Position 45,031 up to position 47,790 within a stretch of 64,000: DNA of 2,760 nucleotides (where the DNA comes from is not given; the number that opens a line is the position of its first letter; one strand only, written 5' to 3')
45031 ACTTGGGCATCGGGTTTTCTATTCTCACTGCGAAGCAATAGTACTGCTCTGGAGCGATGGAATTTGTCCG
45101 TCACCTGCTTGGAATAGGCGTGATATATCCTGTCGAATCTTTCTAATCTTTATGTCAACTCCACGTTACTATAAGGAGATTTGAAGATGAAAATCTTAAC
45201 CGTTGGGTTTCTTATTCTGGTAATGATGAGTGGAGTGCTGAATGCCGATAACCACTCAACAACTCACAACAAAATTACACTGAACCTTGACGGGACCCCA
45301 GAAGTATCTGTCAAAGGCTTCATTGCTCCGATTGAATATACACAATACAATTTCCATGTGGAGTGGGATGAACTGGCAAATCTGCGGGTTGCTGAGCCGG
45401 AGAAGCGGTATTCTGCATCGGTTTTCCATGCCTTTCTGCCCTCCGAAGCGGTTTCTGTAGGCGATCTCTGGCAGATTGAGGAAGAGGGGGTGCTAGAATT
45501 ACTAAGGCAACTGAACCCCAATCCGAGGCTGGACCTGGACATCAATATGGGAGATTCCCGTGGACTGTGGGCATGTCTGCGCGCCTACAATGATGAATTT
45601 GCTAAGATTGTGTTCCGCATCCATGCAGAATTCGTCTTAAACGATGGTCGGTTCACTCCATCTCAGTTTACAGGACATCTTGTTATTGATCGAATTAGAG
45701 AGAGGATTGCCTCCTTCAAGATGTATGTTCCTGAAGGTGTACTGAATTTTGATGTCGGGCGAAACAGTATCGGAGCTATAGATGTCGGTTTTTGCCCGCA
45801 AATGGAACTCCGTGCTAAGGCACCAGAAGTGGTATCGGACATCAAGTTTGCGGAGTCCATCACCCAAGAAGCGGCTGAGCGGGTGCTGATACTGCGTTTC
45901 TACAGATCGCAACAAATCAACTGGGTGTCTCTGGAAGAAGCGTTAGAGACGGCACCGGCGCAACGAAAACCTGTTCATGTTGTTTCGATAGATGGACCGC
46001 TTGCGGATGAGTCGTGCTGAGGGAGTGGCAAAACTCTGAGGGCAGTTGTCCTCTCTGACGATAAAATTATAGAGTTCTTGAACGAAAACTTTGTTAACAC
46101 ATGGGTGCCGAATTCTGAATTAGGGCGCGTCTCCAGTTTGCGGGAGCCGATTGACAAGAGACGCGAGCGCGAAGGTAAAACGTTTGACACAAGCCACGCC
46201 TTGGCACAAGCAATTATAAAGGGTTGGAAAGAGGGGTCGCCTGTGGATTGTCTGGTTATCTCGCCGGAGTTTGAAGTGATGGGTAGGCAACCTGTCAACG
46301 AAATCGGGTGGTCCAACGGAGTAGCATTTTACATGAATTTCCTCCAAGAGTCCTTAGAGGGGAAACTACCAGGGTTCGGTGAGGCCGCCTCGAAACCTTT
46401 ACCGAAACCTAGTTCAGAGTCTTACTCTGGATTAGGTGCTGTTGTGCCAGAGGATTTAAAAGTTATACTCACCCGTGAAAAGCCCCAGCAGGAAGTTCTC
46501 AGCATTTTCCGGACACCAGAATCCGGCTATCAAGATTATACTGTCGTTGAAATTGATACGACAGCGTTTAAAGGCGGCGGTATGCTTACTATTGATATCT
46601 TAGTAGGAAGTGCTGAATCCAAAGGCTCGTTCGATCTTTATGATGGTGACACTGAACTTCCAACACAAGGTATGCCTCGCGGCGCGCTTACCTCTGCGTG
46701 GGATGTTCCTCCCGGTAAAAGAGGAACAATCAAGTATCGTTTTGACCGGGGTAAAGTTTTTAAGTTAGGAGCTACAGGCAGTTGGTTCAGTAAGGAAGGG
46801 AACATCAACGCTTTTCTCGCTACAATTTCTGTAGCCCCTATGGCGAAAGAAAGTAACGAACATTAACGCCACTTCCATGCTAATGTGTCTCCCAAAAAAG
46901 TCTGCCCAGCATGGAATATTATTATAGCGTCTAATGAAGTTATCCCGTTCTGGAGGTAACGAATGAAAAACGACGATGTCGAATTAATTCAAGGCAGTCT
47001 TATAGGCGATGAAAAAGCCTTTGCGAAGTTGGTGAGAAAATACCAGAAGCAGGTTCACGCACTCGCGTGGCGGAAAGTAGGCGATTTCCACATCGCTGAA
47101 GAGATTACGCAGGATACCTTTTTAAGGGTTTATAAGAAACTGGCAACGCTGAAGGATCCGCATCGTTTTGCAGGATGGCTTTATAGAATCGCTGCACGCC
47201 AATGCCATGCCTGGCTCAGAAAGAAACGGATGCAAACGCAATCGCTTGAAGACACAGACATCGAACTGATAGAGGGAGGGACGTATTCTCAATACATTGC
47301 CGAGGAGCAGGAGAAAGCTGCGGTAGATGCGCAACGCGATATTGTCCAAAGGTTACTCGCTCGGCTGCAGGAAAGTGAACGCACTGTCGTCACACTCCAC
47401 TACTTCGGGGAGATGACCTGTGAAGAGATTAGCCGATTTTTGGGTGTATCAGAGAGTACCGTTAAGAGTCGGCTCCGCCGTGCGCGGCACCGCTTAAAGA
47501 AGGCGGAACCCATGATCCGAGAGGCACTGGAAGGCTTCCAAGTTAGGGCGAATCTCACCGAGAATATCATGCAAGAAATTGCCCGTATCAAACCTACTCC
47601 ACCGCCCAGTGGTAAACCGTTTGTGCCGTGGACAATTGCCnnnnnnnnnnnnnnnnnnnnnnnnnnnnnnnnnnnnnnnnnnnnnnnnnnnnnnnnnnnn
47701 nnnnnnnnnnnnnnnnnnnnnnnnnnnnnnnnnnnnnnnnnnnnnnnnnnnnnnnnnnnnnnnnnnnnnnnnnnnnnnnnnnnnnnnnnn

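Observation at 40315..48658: Four near-identical ECF-type promoter motifs (plus one diverged) define a local regulon that includes the sigma factor's own operon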

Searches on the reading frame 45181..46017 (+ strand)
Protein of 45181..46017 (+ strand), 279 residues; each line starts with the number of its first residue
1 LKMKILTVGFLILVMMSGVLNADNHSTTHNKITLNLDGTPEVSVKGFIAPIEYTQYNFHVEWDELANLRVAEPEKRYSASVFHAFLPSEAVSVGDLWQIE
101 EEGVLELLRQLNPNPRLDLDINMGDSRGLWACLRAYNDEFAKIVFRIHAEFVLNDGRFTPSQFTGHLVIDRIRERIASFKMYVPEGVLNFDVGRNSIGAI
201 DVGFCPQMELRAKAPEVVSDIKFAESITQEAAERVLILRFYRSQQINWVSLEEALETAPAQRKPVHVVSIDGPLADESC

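Call 12: search_protein_families(library=pfam, proteins=[window:45181-46017:+], max_evalue=0.01)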
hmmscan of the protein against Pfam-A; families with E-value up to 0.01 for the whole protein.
window:45181-46017:+ (279 aa): 0 families

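Call 37: search_protein_families(library=ncbifam, proteins=[window:45181-46017:+], max_evalue=0.01)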
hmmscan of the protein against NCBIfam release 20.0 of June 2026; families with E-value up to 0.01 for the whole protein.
window:45181-46017:+ (279 aa): 0 families

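Call 69: search_solved_structures(query=window:45181-46017:+, max_evalue=1)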
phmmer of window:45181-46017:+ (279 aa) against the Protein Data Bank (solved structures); distinct sequences matched with E-value up to 1: 1.
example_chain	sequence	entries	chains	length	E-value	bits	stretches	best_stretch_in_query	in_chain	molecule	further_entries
6db1_A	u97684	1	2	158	0.48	12.9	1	133-213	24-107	Putative methyl-accepting chemotaxis protein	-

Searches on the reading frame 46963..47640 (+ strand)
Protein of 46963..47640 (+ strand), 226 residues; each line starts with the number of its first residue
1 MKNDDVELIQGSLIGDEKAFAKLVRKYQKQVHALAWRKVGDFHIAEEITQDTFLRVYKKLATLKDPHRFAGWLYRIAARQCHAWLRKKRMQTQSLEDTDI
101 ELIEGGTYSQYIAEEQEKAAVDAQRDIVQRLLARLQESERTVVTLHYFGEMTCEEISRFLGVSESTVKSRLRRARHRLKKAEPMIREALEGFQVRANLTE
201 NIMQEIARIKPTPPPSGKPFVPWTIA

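Call 70: search_solved_structures(query=window:46963-47640:+, max_evalue=0.001)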
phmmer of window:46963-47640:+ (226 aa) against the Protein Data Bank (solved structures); distinct sequences matched with E-value up to 0.001: 27.
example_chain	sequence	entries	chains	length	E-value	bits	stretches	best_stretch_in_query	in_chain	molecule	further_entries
5wuq_A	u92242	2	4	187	1.5e-23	87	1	14-180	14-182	ECF RNA polymerase sigma factor SigW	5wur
8z6g_B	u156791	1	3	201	1.3e-22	83.9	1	4-190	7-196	RNA polymerase sigma factor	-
6in7_B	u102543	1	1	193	3.7e-21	79.2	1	4-188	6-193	RNA polymerase sigma-H factor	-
1or7_A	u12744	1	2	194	6.3e-18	68.6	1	7-186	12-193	RNA polymerase sigma-E factor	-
6jbq_F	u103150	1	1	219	9.6e-18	68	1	7-186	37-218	ECF RNA polymerase sigma-E factor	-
9m9d_F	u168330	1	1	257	8.7e-15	58.3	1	19-179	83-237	ECF RNA polymerase sigma factor SigE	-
9m9e_F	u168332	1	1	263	9.3e-15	58.3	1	19-179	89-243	ECF RNA polymerase sigma factor SigE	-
9m98_F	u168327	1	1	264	9.4e-15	58.2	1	19-179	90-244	ECF RNA polymerase sigma factor SigE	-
2q1z_A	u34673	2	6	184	3.7e-11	46.5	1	16-180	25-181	RpoE, ECF SigE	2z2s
4nqw_A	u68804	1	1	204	1.6e-10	44.4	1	13-179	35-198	ECF RNA polymerase sigma factor SigK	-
7qh5_A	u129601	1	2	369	5e-10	42.8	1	14-80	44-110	RNA polymerase sigma factor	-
4cxf_A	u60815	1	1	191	8.8e-10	42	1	11-179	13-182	RNA POLYMERASE SIGMA FACTOR CNRH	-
6dv9_F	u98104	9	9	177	1.2e-09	41.6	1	19-178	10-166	ECF RNA polymerase sigma factor SigL | RNA polymerase sigma factor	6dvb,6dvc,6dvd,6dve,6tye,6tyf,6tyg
6dxo_A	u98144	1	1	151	6.7e-09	39.1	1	7-79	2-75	RNA polymerase ECF-subfamily sigma factor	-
5or5_A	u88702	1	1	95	2.6e-08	37.2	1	7-85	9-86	ECF RNA polymerase sigma-E factor,ECF RNA polymerase sigma factor SigW,ECF RNA polymerase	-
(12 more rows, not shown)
